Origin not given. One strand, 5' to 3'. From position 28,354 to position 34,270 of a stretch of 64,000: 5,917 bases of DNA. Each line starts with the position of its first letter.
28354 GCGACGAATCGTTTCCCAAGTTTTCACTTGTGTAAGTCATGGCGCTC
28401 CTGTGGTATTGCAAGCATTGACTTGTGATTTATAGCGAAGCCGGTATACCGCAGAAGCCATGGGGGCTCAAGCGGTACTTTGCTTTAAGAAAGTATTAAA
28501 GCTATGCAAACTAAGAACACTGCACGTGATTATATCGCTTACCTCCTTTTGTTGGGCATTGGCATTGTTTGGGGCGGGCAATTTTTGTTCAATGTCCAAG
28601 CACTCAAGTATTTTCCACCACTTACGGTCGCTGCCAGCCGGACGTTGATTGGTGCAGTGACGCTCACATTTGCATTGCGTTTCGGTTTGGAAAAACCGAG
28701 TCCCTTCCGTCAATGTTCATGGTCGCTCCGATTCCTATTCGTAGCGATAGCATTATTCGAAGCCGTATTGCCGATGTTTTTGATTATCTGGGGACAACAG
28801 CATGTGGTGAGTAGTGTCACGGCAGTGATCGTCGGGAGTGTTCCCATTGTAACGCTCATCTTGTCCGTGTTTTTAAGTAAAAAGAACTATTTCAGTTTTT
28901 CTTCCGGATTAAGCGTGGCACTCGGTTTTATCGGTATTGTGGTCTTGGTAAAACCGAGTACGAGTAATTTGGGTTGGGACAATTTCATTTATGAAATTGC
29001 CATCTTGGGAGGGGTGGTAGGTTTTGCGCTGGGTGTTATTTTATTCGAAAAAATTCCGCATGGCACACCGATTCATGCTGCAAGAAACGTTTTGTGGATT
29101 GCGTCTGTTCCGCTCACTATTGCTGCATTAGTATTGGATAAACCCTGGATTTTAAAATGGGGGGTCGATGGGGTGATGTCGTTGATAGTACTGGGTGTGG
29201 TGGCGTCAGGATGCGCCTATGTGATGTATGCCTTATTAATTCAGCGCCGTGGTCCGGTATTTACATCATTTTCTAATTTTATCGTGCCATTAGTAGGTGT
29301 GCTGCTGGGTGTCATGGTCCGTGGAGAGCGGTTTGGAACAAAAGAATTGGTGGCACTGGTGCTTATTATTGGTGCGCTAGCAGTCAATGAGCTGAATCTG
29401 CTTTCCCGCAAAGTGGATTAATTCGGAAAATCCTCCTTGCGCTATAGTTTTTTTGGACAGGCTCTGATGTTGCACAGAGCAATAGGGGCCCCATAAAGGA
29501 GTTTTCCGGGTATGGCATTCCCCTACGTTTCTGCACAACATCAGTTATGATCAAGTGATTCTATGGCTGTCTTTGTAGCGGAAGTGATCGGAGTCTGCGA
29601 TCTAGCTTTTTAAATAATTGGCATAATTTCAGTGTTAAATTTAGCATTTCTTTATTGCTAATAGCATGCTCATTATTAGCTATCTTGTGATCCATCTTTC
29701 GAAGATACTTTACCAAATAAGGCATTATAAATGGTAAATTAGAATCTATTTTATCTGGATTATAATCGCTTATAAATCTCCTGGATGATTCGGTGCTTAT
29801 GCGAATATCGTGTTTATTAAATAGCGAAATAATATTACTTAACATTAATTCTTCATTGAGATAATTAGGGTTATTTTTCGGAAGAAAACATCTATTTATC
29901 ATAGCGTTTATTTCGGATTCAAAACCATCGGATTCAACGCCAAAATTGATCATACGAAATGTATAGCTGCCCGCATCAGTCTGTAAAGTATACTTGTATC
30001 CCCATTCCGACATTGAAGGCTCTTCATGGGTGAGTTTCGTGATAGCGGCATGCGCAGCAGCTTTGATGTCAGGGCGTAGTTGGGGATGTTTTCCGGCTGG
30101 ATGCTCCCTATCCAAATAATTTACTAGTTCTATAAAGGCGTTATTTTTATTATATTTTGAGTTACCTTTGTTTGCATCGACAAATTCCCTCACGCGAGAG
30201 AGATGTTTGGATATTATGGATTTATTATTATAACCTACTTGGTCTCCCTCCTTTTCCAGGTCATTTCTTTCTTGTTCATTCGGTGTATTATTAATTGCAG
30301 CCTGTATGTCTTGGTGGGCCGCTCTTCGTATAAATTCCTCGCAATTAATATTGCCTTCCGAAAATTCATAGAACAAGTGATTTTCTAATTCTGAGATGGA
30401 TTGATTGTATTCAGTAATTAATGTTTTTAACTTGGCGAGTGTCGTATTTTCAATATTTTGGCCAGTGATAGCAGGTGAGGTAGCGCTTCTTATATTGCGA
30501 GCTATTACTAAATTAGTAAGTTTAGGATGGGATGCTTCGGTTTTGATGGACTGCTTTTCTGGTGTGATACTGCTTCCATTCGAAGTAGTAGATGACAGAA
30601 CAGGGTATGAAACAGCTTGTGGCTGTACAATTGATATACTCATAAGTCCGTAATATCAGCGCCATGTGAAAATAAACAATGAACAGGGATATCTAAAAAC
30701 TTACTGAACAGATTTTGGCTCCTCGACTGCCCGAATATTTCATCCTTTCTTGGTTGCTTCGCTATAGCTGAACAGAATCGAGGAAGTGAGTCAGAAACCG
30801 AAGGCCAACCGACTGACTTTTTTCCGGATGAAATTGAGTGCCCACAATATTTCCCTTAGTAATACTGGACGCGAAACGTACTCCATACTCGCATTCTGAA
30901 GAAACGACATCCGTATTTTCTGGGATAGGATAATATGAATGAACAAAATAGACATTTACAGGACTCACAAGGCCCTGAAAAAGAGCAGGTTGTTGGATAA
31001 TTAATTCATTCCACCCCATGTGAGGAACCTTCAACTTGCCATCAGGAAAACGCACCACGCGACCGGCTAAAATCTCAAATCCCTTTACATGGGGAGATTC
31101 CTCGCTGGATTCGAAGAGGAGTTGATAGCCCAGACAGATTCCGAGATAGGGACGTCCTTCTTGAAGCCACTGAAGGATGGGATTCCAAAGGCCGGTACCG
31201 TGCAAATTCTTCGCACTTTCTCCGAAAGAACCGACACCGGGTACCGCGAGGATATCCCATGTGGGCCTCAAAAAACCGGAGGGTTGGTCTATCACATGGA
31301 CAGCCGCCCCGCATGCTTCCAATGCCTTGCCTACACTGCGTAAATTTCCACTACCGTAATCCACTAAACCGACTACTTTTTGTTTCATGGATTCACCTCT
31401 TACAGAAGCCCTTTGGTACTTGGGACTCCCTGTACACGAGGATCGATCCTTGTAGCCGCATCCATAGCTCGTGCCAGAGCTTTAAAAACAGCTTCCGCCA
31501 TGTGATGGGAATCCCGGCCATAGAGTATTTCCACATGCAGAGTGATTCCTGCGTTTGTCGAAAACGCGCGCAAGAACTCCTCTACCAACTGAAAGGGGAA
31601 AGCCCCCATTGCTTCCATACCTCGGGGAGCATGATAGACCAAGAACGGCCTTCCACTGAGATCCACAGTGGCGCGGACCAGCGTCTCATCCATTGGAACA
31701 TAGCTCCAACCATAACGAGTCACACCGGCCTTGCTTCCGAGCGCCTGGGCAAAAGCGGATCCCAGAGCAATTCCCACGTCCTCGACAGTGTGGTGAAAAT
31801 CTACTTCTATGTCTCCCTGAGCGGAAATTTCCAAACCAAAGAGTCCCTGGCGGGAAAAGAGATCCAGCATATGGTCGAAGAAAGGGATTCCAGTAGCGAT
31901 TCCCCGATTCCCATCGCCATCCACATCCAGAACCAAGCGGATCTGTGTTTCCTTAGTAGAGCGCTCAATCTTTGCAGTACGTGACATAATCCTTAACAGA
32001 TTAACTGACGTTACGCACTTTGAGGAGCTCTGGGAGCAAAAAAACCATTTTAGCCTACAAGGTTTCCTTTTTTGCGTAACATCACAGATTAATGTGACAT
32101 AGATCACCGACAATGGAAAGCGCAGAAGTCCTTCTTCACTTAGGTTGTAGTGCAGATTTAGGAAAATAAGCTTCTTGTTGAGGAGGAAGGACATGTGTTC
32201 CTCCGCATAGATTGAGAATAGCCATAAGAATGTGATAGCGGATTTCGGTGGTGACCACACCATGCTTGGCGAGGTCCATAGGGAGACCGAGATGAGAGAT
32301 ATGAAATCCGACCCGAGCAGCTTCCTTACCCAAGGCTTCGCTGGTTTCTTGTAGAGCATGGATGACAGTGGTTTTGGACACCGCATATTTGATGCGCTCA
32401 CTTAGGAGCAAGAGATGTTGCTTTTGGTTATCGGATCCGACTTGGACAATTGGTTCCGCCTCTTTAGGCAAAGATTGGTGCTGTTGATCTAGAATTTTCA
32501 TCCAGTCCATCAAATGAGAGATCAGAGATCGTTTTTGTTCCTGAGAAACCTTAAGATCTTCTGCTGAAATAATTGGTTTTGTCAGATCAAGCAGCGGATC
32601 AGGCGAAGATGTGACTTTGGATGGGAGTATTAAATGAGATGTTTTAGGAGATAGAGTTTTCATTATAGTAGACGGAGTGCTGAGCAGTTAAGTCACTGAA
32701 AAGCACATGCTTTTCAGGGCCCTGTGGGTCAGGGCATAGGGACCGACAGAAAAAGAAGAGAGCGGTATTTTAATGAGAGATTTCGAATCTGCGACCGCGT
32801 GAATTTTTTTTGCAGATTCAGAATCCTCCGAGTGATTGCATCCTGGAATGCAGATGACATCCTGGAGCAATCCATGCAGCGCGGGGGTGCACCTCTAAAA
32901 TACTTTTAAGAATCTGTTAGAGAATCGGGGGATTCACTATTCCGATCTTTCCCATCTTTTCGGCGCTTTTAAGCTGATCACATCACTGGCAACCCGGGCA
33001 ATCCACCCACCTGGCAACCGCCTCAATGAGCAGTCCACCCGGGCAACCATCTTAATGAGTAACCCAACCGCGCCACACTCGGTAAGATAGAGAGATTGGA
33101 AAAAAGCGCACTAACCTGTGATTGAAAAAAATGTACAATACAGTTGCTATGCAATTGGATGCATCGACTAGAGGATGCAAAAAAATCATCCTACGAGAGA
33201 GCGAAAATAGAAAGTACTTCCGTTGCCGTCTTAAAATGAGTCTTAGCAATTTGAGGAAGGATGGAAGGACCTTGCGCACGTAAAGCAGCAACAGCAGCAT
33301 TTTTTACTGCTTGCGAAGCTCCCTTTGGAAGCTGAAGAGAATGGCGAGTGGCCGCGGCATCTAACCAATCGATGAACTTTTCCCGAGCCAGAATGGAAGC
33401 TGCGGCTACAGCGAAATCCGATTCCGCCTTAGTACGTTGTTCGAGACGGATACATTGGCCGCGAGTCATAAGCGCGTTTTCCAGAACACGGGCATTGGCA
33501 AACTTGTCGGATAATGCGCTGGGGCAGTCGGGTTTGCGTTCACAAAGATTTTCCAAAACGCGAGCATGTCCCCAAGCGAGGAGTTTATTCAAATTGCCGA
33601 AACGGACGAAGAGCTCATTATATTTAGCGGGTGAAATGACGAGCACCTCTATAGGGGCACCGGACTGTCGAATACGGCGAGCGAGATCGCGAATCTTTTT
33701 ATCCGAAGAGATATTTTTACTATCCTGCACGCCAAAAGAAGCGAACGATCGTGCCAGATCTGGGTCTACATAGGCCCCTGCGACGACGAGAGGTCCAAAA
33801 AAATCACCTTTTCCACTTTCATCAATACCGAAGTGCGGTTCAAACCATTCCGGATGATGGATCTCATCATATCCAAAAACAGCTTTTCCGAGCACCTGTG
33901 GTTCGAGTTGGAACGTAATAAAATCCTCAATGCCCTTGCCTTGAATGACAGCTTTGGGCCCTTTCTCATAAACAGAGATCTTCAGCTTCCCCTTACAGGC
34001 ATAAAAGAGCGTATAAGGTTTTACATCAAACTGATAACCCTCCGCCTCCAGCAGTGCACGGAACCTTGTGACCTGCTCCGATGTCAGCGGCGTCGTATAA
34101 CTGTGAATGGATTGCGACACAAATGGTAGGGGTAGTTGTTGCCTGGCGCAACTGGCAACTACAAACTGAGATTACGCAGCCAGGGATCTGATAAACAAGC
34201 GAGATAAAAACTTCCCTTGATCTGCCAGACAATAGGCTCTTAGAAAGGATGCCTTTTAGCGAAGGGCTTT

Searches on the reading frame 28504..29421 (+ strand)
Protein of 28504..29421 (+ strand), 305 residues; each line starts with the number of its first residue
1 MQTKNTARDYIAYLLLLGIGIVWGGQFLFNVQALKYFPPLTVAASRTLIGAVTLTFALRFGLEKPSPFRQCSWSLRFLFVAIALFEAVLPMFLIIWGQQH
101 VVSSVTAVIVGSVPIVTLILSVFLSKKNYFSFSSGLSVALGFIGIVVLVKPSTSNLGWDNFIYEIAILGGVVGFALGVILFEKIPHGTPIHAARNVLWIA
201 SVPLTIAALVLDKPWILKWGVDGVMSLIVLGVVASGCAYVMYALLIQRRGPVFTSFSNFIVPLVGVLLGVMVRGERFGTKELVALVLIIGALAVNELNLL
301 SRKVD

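Call 58: search_protein_families(library=pfam, proteins=[window:28504-29421:+], max_evalue=0.00001)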
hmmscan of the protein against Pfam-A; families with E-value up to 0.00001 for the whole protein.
window:28504-29421:+ (305 aa): 1 family
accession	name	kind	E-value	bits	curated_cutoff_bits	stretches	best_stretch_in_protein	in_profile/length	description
PF00892.27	EamA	-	5.9e-26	91.8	28.2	2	11-149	2-134/135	EamA-like transporter family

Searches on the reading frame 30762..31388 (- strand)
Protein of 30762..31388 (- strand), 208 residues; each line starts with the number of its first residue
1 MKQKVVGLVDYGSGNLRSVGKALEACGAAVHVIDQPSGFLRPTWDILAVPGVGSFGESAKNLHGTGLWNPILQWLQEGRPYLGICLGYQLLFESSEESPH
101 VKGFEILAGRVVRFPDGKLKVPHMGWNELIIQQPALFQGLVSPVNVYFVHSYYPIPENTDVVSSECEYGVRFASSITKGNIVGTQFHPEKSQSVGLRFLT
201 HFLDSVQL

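Call 58: search_protein_families(library=pfam, proteins=[window:30762-31388:-], max_evalue=0.00001)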
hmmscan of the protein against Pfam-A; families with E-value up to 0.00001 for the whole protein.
window:30762-31388:- (208 aa): 2 families
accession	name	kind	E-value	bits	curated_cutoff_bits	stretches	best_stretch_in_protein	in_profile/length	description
PF00117.34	GATase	-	7.9e-22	78.3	22.8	1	8-195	2-178/190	Glutamine amidotransferase class-I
PF07685.20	GATase_3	-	3.6e-06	27.2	27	0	23-100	19-97/196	CobB/CobQ-like glutamine amidotransferase domain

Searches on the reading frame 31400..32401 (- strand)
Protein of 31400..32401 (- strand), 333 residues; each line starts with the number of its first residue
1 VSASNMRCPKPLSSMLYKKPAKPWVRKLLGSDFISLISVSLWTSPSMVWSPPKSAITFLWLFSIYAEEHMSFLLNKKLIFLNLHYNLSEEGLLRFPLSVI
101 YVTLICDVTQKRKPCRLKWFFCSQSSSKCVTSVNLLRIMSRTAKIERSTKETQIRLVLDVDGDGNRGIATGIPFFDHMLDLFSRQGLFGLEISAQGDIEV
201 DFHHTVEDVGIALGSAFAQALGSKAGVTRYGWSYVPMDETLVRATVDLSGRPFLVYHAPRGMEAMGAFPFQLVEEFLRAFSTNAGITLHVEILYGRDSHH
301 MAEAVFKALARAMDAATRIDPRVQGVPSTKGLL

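Call 58: search_protein_families(library=pfam, proteins=[window:31400-32401:-], max_evalue=0.00001)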
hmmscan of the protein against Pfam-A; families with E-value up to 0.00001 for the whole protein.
window:31400-32401:- (333 aa): 1 family
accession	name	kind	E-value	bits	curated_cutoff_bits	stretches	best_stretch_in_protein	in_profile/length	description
PF00475.24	IGPD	-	3.6e-62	209.2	27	1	170-313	1-144/144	Imidazoleglycerol-phosphate dehydratase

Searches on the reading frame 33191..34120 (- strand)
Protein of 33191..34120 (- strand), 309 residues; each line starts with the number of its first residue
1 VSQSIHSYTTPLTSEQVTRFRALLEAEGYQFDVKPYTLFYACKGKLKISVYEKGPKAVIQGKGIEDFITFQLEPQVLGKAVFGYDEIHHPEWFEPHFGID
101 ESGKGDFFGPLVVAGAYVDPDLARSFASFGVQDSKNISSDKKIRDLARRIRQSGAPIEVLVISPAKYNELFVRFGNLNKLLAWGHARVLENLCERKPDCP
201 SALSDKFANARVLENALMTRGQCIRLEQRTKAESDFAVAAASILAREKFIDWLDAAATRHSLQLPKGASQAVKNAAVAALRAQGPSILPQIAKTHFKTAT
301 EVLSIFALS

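Call 58: search_protein_families(library=pfam, proteins=[window:33191-34120:-], max_evalue=0.00001)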
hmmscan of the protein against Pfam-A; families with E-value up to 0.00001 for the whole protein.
window:33191-34120:- (309 aa): 1 family
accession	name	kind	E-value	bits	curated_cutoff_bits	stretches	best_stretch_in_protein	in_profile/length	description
PF01351.25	RNase_HII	-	3.3e-28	99.4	25.8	1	98-298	2-198/199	Ribonuclease HII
